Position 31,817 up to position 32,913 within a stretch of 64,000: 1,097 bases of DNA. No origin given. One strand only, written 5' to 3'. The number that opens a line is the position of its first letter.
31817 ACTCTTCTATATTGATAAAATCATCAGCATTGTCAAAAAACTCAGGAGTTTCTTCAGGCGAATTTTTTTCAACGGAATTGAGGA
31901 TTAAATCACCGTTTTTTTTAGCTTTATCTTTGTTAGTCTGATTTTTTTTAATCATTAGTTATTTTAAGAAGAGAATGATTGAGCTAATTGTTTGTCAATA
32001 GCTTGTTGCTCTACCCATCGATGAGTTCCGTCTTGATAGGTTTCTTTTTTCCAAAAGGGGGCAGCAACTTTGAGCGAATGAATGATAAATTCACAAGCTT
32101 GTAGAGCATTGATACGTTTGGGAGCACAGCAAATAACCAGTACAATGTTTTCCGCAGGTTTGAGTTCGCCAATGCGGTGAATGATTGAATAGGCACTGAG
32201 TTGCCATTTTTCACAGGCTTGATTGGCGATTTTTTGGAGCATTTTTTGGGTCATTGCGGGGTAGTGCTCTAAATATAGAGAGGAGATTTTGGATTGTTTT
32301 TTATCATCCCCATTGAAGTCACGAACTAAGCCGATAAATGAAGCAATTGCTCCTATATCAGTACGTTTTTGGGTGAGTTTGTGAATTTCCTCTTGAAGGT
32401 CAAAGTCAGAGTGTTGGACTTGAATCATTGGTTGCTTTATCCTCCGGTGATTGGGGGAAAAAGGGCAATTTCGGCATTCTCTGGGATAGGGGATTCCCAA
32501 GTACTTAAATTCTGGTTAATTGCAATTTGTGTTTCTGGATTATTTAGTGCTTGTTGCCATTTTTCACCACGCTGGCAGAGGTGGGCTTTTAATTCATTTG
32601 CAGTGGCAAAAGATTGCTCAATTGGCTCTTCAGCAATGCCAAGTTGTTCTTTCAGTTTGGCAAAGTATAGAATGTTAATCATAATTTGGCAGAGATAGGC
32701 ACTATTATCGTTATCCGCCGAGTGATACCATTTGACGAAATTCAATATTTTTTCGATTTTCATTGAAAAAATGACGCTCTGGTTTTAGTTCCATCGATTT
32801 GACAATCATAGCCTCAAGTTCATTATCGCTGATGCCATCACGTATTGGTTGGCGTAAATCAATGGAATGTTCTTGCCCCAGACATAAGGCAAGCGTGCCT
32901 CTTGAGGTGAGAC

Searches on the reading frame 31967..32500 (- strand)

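Call 3: search_protein_families(library=pfam, proteins=[window:31967-32500:-], max_evalue=0.1)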
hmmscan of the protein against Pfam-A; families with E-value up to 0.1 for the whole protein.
window:31967-32500:- (178 aa): 2 families
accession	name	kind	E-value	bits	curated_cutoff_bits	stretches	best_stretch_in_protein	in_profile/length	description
PF02391.22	MoaE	-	1.2e-32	112.9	23.4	1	28-144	1-112/114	MoaE protein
PF17018.10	MICSWaP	-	0.042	13.9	27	1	40-132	14-108/195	Spore wall protein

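Call 4: search_protein_families(library=ncbifam, proteins=[window:31967-32500:-], max_evalue=0.1)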
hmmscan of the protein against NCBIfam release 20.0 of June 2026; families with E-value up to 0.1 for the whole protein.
window:31967-32500:- (178 aa): 2 families
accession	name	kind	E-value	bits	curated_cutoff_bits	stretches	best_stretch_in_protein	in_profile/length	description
NF007959.0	PRK10678.1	equivalog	1.3e-37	128.6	175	1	24-174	4-148/150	molybdopterin synthase catalytic subunit MoaE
NF011061.0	PRK14493.1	equivalog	1e-17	64.6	215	1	43-164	153-271/274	molybdopterin synthase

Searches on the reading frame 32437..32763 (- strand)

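Call 3: search_protein_families(library=pfam, proteins=[window:32437-32763:-], max_evalue=0.1)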
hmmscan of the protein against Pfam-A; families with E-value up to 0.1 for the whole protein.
window:32437-32763:- (108 aa): 1 family
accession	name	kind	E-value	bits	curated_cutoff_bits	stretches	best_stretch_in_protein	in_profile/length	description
PF02597.26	ThiS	-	4.8e-14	53.1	22.5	1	31-108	1-76/76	ThiS family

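Call 4: search_protein_families(library=ncbifam, proteins=[window:32437-32763:-], max_evalue=0.1)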
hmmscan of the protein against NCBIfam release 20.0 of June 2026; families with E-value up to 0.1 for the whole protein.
window:32437-32763:- (108 aa): 4 families
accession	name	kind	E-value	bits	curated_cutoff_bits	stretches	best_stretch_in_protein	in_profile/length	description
NF008347.0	PRK11130.1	equivalog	7e-22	77.8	94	1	28-108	1-81/81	molybdopterin synthase sulfur carrier subunit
TIGR01682.1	moaD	equivalog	4.6e-18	65.8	66.15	1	29-108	1-80/80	molybdopterin converting factor subunit 1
TIGR01687.1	moaD_arch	subfamily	1.5e-06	28.6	49.5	1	29-108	1-88/88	MoaD family protein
NF041918.1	SAMP1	equivalog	0.001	19.6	60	1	54-108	38-91/91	ubiquitin-like small modifier protein 1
